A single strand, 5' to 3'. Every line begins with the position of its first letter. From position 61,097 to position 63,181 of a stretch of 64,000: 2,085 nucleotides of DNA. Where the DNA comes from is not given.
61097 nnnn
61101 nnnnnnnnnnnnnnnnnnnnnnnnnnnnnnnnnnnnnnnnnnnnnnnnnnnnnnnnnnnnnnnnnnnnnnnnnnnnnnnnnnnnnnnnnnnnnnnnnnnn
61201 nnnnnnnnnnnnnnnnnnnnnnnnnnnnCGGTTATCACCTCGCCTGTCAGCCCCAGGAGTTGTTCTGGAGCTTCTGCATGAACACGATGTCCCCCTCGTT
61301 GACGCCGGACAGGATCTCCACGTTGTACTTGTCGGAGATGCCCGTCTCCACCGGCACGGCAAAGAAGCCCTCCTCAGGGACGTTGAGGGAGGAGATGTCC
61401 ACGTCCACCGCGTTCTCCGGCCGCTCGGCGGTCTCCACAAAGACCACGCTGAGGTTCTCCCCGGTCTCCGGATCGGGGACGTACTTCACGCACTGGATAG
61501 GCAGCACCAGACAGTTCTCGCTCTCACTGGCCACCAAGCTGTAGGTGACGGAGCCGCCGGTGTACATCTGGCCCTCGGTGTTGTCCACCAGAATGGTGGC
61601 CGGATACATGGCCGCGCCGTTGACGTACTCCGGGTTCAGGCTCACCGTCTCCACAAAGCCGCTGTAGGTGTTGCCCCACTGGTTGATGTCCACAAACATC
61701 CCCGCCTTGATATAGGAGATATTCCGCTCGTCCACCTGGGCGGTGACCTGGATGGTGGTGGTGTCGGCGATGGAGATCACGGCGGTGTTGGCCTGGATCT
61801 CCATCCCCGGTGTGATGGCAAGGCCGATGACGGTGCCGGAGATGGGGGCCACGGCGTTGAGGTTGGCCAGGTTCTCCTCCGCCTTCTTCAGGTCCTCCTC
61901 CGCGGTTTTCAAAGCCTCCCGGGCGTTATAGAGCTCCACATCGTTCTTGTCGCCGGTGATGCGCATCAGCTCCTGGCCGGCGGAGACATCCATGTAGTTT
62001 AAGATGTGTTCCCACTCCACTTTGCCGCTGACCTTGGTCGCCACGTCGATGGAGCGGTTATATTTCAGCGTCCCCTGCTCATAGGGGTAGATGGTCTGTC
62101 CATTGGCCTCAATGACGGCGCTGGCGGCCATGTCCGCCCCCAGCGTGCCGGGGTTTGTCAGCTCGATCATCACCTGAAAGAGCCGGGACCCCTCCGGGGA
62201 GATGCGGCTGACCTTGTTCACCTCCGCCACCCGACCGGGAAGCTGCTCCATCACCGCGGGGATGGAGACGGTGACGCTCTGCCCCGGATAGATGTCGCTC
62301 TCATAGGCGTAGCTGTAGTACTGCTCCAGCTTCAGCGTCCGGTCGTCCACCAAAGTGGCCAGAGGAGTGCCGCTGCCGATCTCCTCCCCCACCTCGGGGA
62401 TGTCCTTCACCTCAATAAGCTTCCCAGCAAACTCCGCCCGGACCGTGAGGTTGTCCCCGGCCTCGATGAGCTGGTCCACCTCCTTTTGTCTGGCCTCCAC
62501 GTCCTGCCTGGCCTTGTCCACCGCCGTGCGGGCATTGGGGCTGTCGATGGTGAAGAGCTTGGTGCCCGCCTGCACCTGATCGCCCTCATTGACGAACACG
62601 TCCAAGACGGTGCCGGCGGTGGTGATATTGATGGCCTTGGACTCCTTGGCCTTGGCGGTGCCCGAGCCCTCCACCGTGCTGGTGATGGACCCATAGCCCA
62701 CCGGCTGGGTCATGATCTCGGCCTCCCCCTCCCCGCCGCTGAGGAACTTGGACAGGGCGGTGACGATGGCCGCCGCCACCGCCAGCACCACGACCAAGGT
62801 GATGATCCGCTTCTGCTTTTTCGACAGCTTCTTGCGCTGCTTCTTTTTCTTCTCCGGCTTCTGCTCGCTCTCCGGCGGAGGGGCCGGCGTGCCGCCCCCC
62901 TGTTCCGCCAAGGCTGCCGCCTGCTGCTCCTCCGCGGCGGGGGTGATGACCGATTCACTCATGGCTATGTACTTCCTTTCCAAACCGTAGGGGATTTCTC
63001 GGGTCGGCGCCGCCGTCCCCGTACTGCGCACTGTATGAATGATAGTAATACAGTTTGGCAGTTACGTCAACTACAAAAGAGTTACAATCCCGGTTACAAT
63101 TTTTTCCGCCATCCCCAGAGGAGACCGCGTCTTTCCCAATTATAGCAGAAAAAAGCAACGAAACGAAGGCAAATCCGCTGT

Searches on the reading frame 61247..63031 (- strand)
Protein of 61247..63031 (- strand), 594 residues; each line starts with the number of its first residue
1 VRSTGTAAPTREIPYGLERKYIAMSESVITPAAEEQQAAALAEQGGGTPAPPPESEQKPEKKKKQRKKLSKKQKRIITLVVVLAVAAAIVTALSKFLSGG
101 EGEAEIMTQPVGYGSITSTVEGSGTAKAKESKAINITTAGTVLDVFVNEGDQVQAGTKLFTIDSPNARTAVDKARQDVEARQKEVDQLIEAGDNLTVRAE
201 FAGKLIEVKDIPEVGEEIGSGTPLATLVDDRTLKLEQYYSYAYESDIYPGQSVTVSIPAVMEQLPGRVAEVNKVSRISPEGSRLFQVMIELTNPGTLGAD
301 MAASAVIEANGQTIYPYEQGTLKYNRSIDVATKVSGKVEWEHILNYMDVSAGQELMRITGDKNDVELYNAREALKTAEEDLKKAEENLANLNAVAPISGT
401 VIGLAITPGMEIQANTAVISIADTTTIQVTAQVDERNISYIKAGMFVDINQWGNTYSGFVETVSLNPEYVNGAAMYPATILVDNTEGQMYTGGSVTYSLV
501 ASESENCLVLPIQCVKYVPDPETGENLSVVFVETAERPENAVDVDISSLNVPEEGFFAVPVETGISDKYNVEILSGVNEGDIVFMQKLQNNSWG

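Call 77: search_protein_families(library=pfam, proteins=[window:61247-63031:-], max_evalue=0.00001)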
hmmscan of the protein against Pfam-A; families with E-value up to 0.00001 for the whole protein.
window:61247-63031:- (594 aa): 4 families
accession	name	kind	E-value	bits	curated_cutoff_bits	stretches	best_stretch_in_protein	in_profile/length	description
PF13437.12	HlyD_3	-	1.3e-24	87.4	22.2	2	196-294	1-96/106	HlyD family secretion protein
PF16576.10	HlyD_D23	-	1.9e-21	76.8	30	1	379-450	97-168/214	Barrel-sandwich domain of CusB or HlyD membrane-fusion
PF13533.13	Biotin_lipoyl_2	-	2.2e-06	27.8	29.8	0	138-163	7-32/32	Biotin-lipoyl like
PF00364.28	Biotin_lipoyl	-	7.9e-06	26.1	22.1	0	133-162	44-73/73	Biotin-requiring enzyme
